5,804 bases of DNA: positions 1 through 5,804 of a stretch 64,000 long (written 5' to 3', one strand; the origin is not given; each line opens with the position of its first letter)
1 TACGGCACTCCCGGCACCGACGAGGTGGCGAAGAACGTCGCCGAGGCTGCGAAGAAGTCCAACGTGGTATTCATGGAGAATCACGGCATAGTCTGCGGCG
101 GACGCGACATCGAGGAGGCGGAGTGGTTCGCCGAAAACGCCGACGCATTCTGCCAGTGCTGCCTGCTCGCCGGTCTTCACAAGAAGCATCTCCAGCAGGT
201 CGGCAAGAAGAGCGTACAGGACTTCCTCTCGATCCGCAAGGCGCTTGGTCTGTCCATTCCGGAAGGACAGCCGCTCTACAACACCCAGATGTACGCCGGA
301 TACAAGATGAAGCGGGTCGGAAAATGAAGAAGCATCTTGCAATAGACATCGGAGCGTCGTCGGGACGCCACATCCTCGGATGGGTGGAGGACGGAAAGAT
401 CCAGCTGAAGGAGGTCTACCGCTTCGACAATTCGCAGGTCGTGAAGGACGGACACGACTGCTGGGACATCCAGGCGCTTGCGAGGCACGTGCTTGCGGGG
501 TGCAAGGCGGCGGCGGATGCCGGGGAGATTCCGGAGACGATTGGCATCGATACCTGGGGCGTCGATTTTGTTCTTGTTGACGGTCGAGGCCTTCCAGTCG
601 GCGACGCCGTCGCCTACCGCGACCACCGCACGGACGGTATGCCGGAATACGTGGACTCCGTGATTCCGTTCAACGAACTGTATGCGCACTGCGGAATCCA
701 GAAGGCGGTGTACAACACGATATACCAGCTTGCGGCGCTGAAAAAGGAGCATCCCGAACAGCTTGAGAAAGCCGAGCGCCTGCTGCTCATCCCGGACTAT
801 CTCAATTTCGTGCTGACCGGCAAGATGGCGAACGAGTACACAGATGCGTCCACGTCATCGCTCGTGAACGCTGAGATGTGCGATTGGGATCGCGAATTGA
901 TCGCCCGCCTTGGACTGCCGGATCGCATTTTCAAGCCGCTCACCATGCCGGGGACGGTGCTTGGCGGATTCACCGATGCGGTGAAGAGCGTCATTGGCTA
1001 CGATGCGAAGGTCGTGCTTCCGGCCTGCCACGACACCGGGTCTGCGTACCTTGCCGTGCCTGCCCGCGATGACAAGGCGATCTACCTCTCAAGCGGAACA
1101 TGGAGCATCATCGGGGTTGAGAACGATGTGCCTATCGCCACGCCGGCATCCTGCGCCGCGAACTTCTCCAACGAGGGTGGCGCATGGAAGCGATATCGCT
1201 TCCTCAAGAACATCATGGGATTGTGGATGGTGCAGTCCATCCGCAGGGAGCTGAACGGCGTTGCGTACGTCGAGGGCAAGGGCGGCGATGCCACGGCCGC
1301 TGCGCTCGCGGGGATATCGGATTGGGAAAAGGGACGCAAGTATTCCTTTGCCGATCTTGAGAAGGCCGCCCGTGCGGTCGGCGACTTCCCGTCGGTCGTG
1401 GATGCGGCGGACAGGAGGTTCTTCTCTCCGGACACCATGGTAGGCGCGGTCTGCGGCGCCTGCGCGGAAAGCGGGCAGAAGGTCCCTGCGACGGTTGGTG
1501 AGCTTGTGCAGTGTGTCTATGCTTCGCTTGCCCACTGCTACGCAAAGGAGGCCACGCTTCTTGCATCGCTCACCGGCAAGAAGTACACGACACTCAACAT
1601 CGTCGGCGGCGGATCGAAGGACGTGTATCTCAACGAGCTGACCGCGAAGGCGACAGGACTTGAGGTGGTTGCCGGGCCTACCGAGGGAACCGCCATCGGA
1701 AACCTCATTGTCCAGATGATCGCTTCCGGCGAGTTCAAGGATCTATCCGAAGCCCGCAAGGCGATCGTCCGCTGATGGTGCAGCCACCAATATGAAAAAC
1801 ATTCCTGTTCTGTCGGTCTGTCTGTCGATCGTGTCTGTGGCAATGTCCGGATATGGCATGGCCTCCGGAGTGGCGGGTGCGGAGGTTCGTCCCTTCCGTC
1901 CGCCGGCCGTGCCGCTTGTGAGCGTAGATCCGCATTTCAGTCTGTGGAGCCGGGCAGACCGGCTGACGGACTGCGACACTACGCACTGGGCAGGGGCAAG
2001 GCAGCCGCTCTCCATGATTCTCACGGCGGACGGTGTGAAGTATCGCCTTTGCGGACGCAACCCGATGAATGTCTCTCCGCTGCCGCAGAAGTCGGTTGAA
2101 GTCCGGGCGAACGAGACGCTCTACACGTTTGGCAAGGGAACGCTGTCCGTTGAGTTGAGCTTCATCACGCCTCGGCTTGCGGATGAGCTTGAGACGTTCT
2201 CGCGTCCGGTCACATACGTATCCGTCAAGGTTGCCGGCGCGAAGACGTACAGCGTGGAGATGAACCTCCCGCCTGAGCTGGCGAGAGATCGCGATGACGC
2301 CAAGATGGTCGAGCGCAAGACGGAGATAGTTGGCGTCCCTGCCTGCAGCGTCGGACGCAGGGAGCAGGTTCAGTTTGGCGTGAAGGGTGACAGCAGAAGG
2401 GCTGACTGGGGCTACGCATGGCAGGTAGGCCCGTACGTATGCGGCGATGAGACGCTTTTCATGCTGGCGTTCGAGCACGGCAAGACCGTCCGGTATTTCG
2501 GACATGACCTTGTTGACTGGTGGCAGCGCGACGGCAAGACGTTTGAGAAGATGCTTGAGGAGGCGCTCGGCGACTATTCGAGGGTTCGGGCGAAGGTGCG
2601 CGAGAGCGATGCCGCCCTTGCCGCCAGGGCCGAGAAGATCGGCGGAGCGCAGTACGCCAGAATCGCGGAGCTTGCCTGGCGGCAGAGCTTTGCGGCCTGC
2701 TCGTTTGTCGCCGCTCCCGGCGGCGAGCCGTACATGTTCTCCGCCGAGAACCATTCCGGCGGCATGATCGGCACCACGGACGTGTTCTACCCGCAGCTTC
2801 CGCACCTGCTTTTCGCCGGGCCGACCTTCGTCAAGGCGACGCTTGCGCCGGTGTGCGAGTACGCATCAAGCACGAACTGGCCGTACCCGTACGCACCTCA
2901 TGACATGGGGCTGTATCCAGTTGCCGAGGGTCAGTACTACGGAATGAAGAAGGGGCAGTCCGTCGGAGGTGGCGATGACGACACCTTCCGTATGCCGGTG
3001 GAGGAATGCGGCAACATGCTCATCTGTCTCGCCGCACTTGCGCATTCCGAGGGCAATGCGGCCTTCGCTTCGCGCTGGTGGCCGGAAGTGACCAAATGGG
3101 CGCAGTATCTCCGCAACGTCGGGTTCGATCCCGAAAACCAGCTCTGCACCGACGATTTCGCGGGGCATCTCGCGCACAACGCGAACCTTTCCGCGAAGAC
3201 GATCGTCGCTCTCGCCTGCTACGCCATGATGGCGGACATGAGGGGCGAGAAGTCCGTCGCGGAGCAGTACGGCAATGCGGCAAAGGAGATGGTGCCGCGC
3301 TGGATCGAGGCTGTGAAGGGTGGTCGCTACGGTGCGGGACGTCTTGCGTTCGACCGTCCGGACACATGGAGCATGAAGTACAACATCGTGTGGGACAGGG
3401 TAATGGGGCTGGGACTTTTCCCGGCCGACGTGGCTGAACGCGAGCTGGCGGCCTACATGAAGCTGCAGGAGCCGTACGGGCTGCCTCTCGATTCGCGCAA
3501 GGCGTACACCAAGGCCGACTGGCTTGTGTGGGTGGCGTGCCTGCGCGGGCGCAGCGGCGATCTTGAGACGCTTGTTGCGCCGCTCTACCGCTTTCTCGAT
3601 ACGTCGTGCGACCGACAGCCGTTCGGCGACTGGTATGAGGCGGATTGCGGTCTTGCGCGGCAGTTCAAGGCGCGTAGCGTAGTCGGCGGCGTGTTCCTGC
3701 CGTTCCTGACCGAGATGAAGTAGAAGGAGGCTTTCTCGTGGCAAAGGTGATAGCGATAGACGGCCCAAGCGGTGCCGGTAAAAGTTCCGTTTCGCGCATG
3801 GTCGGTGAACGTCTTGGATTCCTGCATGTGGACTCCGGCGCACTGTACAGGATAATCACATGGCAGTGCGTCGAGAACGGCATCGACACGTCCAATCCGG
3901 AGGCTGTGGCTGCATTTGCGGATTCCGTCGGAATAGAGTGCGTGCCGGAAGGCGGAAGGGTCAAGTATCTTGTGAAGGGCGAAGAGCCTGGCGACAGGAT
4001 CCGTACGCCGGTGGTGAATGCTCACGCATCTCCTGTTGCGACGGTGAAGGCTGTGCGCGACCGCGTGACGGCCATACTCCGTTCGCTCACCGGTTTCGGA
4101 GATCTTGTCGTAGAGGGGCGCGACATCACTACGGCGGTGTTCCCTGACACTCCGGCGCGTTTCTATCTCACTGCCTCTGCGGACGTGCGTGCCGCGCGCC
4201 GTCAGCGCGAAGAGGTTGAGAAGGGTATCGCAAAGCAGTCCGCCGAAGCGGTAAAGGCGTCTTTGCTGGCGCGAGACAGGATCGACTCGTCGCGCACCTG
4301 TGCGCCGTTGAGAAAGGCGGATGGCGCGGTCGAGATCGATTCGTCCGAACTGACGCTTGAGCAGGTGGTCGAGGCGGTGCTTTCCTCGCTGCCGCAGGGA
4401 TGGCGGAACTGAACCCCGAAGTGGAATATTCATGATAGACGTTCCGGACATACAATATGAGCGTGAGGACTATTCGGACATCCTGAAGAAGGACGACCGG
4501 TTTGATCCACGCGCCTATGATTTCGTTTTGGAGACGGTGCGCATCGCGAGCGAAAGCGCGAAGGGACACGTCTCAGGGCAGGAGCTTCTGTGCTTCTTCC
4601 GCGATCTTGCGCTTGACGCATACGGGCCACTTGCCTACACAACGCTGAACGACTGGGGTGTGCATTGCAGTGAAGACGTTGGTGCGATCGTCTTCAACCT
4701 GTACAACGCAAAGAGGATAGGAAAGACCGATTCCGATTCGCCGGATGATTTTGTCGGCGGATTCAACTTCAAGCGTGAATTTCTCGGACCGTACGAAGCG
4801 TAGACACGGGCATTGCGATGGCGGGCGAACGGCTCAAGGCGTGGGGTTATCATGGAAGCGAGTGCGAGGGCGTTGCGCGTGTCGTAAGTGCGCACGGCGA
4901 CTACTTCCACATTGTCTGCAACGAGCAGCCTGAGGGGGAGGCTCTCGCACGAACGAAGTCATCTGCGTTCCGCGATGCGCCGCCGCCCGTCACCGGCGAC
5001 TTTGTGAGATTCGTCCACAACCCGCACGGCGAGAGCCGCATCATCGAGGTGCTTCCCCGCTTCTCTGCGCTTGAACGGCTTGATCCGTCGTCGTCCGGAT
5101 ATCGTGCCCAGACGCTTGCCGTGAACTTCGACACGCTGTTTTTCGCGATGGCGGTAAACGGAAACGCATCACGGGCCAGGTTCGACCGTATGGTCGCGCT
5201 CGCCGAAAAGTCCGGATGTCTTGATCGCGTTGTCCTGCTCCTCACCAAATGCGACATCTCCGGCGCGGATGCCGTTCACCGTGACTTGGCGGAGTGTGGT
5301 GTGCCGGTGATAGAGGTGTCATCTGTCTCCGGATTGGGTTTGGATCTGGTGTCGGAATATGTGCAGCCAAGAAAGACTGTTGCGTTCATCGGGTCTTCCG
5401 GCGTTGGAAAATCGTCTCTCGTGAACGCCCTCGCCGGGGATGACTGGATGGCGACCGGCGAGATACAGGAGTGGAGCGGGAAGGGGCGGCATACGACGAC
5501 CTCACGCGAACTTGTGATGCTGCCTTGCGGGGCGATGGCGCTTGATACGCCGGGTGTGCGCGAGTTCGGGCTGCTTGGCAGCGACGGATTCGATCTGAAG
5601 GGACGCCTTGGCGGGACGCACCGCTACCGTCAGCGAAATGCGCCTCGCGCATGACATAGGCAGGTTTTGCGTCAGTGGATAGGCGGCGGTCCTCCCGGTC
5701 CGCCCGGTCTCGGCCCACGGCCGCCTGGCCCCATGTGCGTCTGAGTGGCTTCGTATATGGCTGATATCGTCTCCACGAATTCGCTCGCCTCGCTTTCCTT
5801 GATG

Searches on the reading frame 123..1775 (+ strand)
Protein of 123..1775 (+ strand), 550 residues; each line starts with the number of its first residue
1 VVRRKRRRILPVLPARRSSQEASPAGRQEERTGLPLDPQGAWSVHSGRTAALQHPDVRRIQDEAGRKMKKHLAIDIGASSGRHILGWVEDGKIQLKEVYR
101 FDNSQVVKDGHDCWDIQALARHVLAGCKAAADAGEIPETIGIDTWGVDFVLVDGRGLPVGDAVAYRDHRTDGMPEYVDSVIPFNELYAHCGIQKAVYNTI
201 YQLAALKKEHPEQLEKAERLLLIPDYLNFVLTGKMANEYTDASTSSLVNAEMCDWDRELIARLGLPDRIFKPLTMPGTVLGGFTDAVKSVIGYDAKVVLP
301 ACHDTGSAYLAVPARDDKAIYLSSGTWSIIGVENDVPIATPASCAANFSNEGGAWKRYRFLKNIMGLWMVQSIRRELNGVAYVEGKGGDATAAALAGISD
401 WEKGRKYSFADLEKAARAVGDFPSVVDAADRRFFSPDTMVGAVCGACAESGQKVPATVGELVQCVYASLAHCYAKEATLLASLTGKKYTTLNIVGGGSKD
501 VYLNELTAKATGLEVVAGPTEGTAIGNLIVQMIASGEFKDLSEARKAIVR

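Call 7: search_protein_families(library=pfam, proteins=[window:123-1775:+], max_evalue=0.001)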
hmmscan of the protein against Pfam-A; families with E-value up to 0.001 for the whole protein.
window:123-1775:+ (550 aa): 2 families
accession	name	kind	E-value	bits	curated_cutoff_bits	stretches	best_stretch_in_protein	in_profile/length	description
PF00370.27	FGGY_N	-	1.8e-30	106.8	28.8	1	72-309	3-243/245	FGGY family of carbohydrate kinases, N-terminal domain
PF02782.22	FGGY_C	-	7.8e-25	88.3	27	1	321-534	2-197/198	FGGY family of carbohydrate kinases, C-terminal domain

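Call 76: find_encoding_contigs(protein=window:324-1775:+, flank=10000, max_places=4)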
Protein window:324-1775:+ (483 aa): 7 contigs read that carry it; 4 places shown.
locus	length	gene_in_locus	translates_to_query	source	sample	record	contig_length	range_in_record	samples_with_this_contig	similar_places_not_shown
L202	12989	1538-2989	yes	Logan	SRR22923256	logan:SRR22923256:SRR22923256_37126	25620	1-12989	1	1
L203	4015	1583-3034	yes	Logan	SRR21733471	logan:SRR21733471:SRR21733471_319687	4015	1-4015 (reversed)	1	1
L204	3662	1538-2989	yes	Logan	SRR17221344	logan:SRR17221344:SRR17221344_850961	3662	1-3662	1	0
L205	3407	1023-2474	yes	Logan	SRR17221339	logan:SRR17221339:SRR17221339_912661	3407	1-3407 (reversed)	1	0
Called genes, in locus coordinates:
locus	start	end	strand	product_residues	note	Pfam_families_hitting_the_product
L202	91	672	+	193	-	PF12464:Mac, PF00132:Hexapep, PF14602:Hexapep_2 (weak)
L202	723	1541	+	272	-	PF00596:Aldolase_II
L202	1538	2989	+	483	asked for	PF00370:FGGY_N, PF02782:FGGY_C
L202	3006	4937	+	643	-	PF16334:DUF4964, PF17168:DUF5127, PF16335:GtaA_6_Hairpin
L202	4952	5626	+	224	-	PF02224:Cytidylate_kin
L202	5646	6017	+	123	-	-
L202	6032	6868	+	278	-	PF03193:RsgA_GTPase, PF00005:ABC_tran (weak), PF01926:MMR_HSR1 (weak)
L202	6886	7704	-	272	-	-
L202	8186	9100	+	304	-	-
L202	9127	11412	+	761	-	PF17678:Glyco_hydro_92N, PF07971:Glyco_hydro_92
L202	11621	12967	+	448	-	PF03781:FGE-sulfatase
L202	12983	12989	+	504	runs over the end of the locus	PF03781:FGE-sulfatase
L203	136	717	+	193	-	PF12464:Mac, PF00132:Hexapep, PF14602:Hexapep_2 (weak)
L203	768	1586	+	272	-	PF00596:Aldolase_II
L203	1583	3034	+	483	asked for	PF00370:FGGY_N, PF02782:FGGY_C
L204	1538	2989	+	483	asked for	PF00370:FGGY_N, PF02782:FGGY_C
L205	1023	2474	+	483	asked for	PF00370:FGGY_N, PF02782:FGGY_C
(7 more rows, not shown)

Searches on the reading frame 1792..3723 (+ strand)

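Call 7: search_protein_families(library=pfam, proteins=[window:1792-3723:+], max_evalue=0.001)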
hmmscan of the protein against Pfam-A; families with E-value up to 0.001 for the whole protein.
window:1792-3723:+ (643 aa): 3 families
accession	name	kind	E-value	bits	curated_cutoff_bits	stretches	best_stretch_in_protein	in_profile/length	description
PF16335.10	GtaA_6_Hairpin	-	7.9e-114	381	24.9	1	285-636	1-341/343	Glutaminase A six helical-hairpin domain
PF17168.10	DUF5127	-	1.2e-17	64.9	28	2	108-210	2-106/229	Domain of unknown function (DUF5127)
PF16334.10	DUF4964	-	1.5e-16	60.4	30.7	1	35-95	24-84/88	Domain of unknown function (DUF4964)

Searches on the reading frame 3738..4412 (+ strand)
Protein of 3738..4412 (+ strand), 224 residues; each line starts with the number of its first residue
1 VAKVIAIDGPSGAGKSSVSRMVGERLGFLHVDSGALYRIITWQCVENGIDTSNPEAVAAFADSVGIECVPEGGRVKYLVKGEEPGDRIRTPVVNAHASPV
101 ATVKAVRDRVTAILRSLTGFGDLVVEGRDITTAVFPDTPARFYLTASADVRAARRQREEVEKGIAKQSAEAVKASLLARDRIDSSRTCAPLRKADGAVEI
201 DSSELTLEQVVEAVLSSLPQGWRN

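Call 7: search_protein_families(library=pfam, proteins=[window:3738-4412:+], max_evalue=0.001)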
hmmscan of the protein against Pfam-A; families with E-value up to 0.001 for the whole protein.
window:3738-4412:+ (224 aa): 3 families
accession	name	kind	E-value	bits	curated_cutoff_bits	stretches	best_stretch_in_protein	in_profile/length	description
PF02224.24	Cytidylate_kin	-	3.4e-61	207.1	26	1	5-217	1-208/211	Cytidylate kinase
PF13238.12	AAA_18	-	8.5e-05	23.5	29.4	0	5-61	1-45/128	AAA domain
PF13189.12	Cytidylate_kin2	-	0.00075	20.2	28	0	4-167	1-141/176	Cytidylate kinase-like family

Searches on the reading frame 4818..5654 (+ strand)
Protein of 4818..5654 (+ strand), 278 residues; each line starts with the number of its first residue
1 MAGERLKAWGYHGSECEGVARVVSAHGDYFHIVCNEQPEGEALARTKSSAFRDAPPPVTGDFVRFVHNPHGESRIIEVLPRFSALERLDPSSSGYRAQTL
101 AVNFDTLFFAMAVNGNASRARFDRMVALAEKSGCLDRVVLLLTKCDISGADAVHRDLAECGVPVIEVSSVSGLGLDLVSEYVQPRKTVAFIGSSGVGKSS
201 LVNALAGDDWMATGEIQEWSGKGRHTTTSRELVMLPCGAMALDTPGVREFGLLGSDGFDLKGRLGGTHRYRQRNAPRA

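Call 7: search_protein_families(library=pfam, proteins=[window:4818-5654:+], max_evalue=0.001)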
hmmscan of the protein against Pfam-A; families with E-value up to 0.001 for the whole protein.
window:4818-5654:+ (278 aa): 3 families
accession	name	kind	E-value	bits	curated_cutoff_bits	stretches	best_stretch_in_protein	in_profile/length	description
PF03193.22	RsgA_GTPase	-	9e-38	130.3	30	1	78-252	1-173/174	RsgA GTPase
PF00005.33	ABC_tran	-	4.1e-07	31.1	25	1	178-230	4-59/137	ABC transporter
PF01926.29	MMR_HSR1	-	3.3e-06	27.6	21.9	1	187-248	1-58/113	50S ribosome-binding GTPase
